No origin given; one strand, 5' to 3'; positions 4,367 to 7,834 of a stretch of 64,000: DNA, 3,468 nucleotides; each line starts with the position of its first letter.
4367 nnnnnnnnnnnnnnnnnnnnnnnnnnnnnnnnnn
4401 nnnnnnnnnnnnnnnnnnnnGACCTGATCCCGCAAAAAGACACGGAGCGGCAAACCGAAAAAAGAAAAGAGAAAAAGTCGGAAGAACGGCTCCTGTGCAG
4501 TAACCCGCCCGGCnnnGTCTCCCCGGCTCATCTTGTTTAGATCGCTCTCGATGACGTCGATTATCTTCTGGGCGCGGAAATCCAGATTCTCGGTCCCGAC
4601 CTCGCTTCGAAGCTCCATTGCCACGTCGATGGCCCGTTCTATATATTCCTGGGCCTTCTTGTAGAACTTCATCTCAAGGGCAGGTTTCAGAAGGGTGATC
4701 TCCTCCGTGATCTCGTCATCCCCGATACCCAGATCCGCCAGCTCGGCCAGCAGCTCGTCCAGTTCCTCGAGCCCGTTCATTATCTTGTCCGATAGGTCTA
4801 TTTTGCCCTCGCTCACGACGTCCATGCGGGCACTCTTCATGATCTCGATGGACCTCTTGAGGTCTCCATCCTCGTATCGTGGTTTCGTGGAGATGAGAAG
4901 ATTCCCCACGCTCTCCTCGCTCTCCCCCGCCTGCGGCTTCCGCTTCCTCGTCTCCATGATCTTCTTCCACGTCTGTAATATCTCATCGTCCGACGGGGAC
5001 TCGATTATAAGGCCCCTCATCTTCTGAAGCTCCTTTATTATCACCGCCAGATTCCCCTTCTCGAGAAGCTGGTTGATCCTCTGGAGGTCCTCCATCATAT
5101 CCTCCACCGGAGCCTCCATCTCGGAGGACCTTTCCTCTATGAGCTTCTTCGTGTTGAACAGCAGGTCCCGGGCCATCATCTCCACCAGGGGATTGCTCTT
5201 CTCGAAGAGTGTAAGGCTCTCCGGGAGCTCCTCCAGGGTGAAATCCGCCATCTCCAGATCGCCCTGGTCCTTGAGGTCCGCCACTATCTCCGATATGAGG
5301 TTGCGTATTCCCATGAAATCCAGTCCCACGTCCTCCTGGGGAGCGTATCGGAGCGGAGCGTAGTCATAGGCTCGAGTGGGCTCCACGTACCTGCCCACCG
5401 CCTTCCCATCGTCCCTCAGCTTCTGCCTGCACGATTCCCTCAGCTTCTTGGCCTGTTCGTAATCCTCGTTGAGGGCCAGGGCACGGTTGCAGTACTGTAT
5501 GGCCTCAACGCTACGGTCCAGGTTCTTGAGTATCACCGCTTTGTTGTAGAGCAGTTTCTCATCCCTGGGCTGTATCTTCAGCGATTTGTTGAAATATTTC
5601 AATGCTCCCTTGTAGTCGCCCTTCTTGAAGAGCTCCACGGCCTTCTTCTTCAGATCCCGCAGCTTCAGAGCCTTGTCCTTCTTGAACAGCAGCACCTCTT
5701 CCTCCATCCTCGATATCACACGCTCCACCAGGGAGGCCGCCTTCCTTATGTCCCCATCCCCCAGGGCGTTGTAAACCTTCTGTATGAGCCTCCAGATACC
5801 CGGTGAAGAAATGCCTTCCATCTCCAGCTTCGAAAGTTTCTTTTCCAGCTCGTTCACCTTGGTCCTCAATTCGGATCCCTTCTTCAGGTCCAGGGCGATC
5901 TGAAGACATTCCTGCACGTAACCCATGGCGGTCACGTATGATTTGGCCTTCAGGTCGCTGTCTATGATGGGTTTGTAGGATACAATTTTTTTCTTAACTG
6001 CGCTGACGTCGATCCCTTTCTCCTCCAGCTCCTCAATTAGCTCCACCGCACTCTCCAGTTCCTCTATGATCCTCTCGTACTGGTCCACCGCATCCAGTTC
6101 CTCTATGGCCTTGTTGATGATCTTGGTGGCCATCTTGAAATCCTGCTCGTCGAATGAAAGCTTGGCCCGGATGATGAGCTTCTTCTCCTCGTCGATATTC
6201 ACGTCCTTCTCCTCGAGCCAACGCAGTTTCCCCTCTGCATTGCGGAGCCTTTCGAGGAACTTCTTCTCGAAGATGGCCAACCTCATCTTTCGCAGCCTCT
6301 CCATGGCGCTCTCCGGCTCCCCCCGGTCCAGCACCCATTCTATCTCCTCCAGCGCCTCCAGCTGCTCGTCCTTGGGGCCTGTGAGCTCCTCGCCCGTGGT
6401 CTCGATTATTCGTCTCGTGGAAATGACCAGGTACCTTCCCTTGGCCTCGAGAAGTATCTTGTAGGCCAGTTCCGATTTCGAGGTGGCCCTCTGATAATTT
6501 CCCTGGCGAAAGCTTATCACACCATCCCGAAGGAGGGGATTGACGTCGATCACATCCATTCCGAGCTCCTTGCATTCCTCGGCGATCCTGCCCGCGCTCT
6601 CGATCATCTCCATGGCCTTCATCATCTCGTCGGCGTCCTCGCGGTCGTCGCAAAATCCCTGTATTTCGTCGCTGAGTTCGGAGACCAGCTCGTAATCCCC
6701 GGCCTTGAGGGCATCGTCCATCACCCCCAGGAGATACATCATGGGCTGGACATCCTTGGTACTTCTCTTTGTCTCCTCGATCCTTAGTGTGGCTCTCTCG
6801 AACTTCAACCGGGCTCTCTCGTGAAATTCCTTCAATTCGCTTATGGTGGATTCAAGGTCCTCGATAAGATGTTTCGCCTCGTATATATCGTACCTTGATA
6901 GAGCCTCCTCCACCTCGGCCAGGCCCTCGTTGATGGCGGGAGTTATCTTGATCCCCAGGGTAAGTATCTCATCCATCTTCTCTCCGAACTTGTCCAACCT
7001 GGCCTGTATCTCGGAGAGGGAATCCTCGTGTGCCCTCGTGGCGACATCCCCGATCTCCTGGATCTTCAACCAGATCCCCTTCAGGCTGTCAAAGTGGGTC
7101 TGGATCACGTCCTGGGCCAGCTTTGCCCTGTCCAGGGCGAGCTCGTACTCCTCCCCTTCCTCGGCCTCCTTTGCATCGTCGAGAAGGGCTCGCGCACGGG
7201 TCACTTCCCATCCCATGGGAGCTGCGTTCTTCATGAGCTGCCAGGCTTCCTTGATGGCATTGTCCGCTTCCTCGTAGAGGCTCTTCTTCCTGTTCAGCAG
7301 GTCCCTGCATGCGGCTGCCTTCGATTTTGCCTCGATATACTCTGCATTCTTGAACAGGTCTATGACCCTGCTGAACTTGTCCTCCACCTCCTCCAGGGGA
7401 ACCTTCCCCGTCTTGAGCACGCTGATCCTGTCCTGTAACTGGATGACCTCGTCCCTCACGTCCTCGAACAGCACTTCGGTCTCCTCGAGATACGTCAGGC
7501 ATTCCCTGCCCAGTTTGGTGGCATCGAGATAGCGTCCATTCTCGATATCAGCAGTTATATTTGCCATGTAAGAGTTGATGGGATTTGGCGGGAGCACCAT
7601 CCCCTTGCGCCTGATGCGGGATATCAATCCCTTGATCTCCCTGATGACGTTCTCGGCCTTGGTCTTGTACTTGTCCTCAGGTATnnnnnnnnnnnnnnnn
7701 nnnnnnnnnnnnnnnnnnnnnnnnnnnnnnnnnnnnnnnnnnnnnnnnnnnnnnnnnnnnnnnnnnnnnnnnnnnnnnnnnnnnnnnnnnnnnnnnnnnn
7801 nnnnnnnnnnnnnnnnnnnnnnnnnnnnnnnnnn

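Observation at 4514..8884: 1456-aa TM-less SPFH (band 7) protein fused to about 1100 aa of coiled-coil/TPR: a 'giant flotillin-like' scaffold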

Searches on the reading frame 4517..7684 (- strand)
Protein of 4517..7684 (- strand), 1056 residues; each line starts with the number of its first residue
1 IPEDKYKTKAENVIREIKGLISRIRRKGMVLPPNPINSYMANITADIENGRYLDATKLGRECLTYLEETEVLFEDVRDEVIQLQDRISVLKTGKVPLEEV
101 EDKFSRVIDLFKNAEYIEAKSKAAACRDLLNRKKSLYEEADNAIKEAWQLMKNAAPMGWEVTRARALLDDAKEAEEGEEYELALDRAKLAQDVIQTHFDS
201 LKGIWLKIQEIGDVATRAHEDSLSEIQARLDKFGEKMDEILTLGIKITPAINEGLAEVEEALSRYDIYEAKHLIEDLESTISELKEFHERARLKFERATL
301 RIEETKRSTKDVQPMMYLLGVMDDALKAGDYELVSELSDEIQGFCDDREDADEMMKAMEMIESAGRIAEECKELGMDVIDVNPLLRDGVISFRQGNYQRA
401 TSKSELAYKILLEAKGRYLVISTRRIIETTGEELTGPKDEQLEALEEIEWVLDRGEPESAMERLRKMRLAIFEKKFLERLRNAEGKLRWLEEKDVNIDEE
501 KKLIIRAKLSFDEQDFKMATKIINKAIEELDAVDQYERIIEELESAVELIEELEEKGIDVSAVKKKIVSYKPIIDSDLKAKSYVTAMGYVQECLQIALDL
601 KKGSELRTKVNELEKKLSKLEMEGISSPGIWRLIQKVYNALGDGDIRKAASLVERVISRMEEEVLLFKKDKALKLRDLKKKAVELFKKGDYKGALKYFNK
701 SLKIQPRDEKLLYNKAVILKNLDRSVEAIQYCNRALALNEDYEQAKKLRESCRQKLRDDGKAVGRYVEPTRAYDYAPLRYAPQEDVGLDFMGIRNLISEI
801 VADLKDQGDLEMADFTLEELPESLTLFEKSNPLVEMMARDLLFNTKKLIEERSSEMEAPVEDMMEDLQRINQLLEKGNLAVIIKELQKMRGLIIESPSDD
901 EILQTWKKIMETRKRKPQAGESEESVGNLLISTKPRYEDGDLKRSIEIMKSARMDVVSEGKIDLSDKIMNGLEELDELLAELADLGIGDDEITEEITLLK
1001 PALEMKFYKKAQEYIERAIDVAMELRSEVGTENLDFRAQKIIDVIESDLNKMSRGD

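Call 24: search_solved_structures(query=window:4517-7684:-, max_evalue=1)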
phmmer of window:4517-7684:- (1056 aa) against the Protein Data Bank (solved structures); distinct sequences matched with E-value up to 1: 70 (the best 60 are shown).
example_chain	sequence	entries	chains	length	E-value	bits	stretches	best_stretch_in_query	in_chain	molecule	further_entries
9qhb_A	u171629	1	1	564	2.9e-28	101.4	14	685-755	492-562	Engineered tetratricopeptide repeat protein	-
8bu0_A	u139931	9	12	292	2.5e-17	65.2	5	685-754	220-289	Consensus tetratricopeptide repeat protein | Crystal structure of an 8-repeat consensus TPR superhelix with Zinc. | Monomer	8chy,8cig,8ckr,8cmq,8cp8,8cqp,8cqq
9qhc_A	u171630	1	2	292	2.4e-16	62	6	685-755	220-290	Engineered tetratricopeptide repeat protein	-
2fo7_A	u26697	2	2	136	1.6e-09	39.4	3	685-739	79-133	SYNTHETIC CONSENSUS TPR PROTEIN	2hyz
8ch0_A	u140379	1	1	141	1.9e-09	39.1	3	685-739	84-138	Consensus tetratricopeptide repeat protein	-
2vyi_A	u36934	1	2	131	1e-06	30.1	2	682-758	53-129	SGTA PROTEIN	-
4gco_A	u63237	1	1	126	1e-06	30.1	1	677-768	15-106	Protein STI-1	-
7obi_A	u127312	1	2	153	1.3e-06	29.8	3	687-745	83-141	CTPR-rv4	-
1na0_A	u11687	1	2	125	2.2e-06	29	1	685-755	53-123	designed protein CTPR3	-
2lni_A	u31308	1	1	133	3.9e-06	28.2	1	678-766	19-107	Stress-induced-phosphoprotein 1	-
9gzg_A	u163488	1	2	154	6.5e-06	27.5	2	686-755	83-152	Engineered CTPR protein with glutamic acids for conductivity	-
7kw7_E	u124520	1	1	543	9.9e-06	26.9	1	645-766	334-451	Stress-induced-phosphoprotein 1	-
2wqh_A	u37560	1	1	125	2.1e-05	25.8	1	685-755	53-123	CTPR3Y3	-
6fo1_G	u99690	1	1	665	3.7e-05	25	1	658-759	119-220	RNA polymerase II-associated protein 3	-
3kd7_A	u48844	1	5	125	7.6e-05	23.9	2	685-755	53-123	CTPR390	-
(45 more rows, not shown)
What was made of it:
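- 5405..5662 (-): TPR module, residues 1075-1160: two canonical TPRs plus a capping helix, net charge +6. PDB sequence hits to consensus TPR, SGTA, Sti1/Hop, RPAP3 and PP5 (call 24).
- On TPR repeat proteins: PDB TPR hits in call 24.
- Closest known: Three-TPR peptide-binding modules of Hop/Sti1, SGTA, RPAP3 and PP5. Same: Best sequence matches for residues about 1077-1168 (call 24).
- The TPR resembles co-chaperone TPRs (call 24).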

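Call 31: find_homologous_proteins(query=A3, max_evalue=0.01)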
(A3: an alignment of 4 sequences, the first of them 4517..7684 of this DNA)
Query A3 (4 sequences) (1056 aa, profile of the alignment): 9 proteins with E <= 0.01 among 8000 candidates.
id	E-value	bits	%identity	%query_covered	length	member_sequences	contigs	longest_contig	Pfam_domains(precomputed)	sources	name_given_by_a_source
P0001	0.0e+0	2105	100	100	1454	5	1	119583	PF14559.13,PF01145.32,PF00515.35,PF07719.24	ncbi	-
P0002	0.0e+0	2093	79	100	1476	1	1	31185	PF14559.13,PF14853.13,PF00515.35,PF07719.24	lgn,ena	-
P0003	0.0e+0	2088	68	100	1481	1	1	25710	PF01145.32,PF00515.35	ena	-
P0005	0.0e+0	2008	64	97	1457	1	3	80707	PF14559.13,PF01145.32,PF00515.35,PF13432.13,PF13181.13,PF07719.24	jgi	-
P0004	0.0e+0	1936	68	97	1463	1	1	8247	PF14559.13,PF01145.32,PF00515.35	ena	-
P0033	0.0e+0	1499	72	80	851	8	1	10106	PF13431.13,PF13414.13,PF00515.35,PF13432.13,PF13181.13,PF07719.24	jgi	-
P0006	2.1e-223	762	80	37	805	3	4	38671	PF01145.32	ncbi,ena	-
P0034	8.5e-12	62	24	52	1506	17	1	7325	-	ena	-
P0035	5.9e-4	36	27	12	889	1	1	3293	PF03704.24,PF13414.13,PF13844.13,PF13374.13,PF24575.2,PF02259.30,PF00515.35,PF13424.13,PF13429.13,PF14561.13,PF07719.24,PF13174.13,PF20308.5,PF25063.1,PF13431.13,PF23914.2,PF13176.13,PF13428.13,PF25064.2,PF14559.13,PF13371.13,PF12895.14,PF21033.5,PF13432.13,PF13181.13,PF10373.16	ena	-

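Call 33: find_encoding_contigs(protein=P0034, flank=10000, max_places=4)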
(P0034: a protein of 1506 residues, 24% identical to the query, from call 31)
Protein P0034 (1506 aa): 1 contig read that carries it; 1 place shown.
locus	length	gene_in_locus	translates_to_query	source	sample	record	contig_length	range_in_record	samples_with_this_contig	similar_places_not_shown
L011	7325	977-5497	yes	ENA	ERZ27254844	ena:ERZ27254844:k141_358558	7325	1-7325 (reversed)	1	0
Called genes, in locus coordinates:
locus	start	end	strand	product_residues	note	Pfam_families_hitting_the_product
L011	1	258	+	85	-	?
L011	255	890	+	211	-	PF04079:SMC_ScpB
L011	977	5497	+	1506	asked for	-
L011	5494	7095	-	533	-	PF00221:Lyase_aromatic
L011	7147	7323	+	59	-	?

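Call 43: search_protein_families(library=pfam, proteins=[P0034], max_evalue=10)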
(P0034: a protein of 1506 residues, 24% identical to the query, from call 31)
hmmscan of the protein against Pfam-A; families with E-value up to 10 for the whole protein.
P0034 (1506 aa): 13 families
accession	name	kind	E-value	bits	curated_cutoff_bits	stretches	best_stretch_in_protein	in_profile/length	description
PF12895.13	ANAPC3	-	5e-05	23.9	27.2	0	735-775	27-67/82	Anaphase-promoting complex, cyclosome, subunit 3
PF13923.12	zf-C3HC4_2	-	0.0035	17.5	27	1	1451-1488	1-40/40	Zinc finger, C3HC4 type (RING finger)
PF10046.14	BLOC1_2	-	0.0048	17.7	33.4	1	1016-1050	59-93/96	Biogenesis of lysosome-related organelles complex-1 subunit 2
PF14446.12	Prok-RING_1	-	0.011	16.1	29.1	1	1448-1485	3-41/54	Prokaryotic RING finger family 1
PF13639.12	zf-RING_2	-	0.055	14.2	27.3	1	1451-1488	2-43/44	Ring finger domain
PF04967.18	HTH_10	-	0.65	10.3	23.1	0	782-803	28-49/53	HTH DNA binding domain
PF04423.19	Rad50_zn_hook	-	1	9.6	24.3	1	1482-1501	19-37/52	Rad50 zinc hook motif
PF20172.3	DUF6538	-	2.8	8.1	27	1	672-705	26-59/60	Domain of unknown function (DUF6538)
PF00130.28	C1_1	-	3.2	8.1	26.5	1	1450-1483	12-47/53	Phorbol esters/diacylglycerol binding domain (C1 domain)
PF17004.11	SRP_TPR_like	-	3.7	8.1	35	1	958-1016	25-74/109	Putative TPR-like repeat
PF03564.21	DUF1759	-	6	7.3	25.4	0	114-153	40-79/148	Protein of unknown function (DUF1759)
PF08289.16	Flu_M1_C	-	8.3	7.1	22.3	1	1069-1110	33-74/97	Influenza Matrix protein (M1) C-terminal domain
PF17322.7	DUF5364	-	9.2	7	25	1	943-1027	38-120/185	Family of unknown function (DUF5364)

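Call 55: predict_structure(alignment_id=A5)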
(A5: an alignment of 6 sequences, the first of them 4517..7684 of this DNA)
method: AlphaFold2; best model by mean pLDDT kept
length: 1056 residues; sequences in the alignment: 6
mean_pLDDT: 66.4   pTM: 0.29
mean pLDDT of the five models: 66.4, 64.9, 63.3, 60.6, 60.0
residues with pLDDT >= 90: 44; 70-90: 490; 50-70: 251; < 50: 271
segments of 3 or more residues with pLDDT < 50: 207-210, 212-226, 239-248, 291-312, 706-710, 760-837, 853-858, 877-930, 955-959, 995-1034, 1049-1056
pLDDT, mean of each block of 10 residues (from residue 1): 74 87 80 76 87 87 87 89 86 77 91 86 88 85 84 63 85 83 88 70 50 47 49 52 46 63 60 67 55 40 31 71 86 84 80 89 88 76 89 90 91 88 74 65 88 86 80 73 83 77 80 69 83 82 85 78 81 81 82 86 84 79 70 86 80 85 73 70 67 65 50 57 59 56 66 63 38 31 31 36 35 29 29 47 59 50 68 55 48 38 34 30 32 52 66 50 60 66 53 46 37 43 42 49 52 38
secondary structure, 60 per line:
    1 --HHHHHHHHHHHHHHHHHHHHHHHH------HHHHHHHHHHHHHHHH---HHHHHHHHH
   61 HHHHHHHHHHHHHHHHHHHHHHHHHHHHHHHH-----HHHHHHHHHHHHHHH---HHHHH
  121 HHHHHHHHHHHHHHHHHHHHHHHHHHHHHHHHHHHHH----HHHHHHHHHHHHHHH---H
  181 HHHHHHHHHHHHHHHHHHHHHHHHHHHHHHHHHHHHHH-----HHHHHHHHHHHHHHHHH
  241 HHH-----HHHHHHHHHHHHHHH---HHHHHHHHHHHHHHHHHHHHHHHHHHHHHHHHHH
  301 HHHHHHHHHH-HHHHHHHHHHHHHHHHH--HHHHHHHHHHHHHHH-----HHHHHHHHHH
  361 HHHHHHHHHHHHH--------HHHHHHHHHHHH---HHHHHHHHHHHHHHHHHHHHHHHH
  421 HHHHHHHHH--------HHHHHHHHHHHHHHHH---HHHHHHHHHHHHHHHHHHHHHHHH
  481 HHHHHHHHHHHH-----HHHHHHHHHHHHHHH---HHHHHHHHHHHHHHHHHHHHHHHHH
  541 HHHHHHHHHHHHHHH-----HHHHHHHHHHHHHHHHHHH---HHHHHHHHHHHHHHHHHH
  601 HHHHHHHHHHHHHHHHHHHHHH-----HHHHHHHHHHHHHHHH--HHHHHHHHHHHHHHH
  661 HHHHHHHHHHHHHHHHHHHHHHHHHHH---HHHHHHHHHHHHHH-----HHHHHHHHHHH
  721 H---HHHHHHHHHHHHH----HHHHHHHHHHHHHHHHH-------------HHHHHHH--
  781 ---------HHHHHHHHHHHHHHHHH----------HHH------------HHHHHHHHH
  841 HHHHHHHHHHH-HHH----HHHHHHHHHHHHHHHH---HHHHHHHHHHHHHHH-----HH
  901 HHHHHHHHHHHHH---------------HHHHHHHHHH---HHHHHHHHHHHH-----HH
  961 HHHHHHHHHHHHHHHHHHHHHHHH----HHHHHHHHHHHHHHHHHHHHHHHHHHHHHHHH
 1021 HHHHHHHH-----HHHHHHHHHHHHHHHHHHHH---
elements in order (helices of 4 or more, strands of 3 or more residues): H3-26 H33-48 H52-92 H98-112 H116-157 H162-176 H180-218 H224-243 H249-263 H267-310 H312-328 H331-345 H351-373 H382-393 H397-429 H438-453 H457-492 H498-512 H516-555 H561-579 H583-622 H628-643 H646-687 H691-704 H710-721 H725-737 H742-758 H772-778 H790-806 H832-851 H860-875 H879-893 H899-913 H929-938 H942-953 H959-984 H989-1028 H1034-1053
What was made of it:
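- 5663..7684 (-): Helical-repeat rod, residues 401-1074: about 10 units of about 62-65 aa (alternating helices of about 40 and about 15 residues). AF2 secondary structure, pLDDT about 80 over most of it (call 55).
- On Flotillin (SPFH2 subfamily): The longest predicted helix is 44 residues (call 55).
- On Spectrin-like / EzrA-like helical-bundle rods: The alternating 40/15-residue helix pattern with a period of about 62 aa fits (call 55).
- The three-dimensional arrangement of the repeats could not be inspected. pTM is 0.29, the alignment holds only 6 sequences, and no coordinates were available (call 55).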

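Call 58: fold_search(model_id=the predicted structure, library=pdb)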
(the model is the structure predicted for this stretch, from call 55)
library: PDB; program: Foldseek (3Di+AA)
matches with E <= 10: 318; with E <= 0.001: 0
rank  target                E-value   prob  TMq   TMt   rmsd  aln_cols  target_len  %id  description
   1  1tr2_B                1.3e-01  0.16  0.10  0.10  39.7      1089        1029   12  Crystal structure of human full-length vinculin (residues 1-1066) (released 2005-11-15)
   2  9gaw_K                1.7e-01  0.25  0.07  0.13  28.8       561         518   13  High-resolution structure of the Anaphase-promoting complex/cyclosome (APC/C) bound to co-activator Cdh1 (released 2024-08-14)
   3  1tr2_A                1.7e-01  0.14  0.09  0.10  40.0      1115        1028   12  Crystal structure of human full-length vinculin (residues 1-1066) (released 2005-11-15)
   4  6v8e_A                1.9e-01  1.00  0.06  0.41  16.7       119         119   23  Computationally designed C3-symmetric homotrimer from TPR repeat protein (released 2020-08-12)
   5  7xn7_q                2.5e-01  0.11  0.07  0.08  43.8      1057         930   12  RNA polymerase II elongation complex containing Spt4/5, Elf1, Spt6, Spn1 and Paf1C (released 2022-09-07)
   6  6v8e_B                3.1e-01  0.99  0.06  0.41  16.8       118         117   22  Computationally designed C3-symmetric homotrimer from TPR repeat protein (released 2020-08-12)
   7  9a0j_G                3.1e-01  0.23  0.07  0.10  29.9       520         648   14  Deep learning enables the atomic structure determination of the Fanconi Anemia core complex from cryoEM (released 2020-09-15)
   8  7zr5_P                3.5e-01  0.89  0.07  0.15  16.4       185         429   16  CryoEM structure of HSP90-CDC37-BRAF(V600E)-PP5(closed) complex (released 2022-12-14)
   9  8bbe_D                4.0e-01  0.15  0.09  0.13  37.3       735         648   13  Structure of the IFT-A complex; IFT-A2 module (released 2022-12-21)
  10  6v8e_D                4.2e-01  0.99  0.06  0.41  16.7       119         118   23  Computationally designed C3-symmetric homotrimer from TPR repeat protein (released 2020-08-12)
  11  1na0_A                4.4e-01  0.99  0.06  0.41  16.4       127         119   20  Design of Stable alpha-Helical Arrays from an Idealized TPR Motif (released 2003-06-03)
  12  9qhc_A                5.0e-01  0.41  0.07  0.21  24.9       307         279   18  Crystal structure of 8-repeat CTPR protein with eliminated coordination sites (released 2025-10-22)
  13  1na3_A                6.1e-01  1.00  0.06  0.54   6.0        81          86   27  Design of Stable alpha-Helical Arrays from an Idealized TPR Motif (released 2003-06-03)
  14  4ja9                  6.1e-01  0.77  0.07  0.14  18.0       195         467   15  Rat PP5 apo (released 2014-02-19)
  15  3fp4_A                6.4e-01  0.12  0.06  0.12  42.8       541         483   13  Crystal structure of Tom71 complexed with Ssa1 C-terminal fragment (released 2009-07-28)
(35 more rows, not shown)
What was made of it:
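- Resembles peptide-binding three-TPR modules of Hop, SGTA, RPAP3 and PP5 (calls 24, 58).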

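Call 97: search_protein_families(library=padloc, proteins=[P0034], max_evalue=0.01)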
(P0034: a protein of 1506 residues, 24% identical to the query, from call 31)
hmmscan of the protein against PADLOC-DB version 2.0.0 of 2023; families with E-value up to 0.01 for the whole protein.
P0034 (1506 aa): 0 families

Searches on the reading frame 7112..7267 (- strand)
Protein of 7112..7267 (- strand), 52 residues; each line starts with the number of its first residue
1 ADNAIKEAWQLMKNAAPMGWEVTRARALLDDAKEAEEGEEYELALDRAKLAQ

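Call 70: find_homologous_proteins(query=A7, max_evalue=0.001)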
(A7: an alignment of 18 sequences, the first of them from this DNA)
Query A7 (18 sequences): 181 candidates shared short words with the query, none scored E <= 0.001.
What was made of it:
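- Tried and rejected: No hit; the query was too short (call 70).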
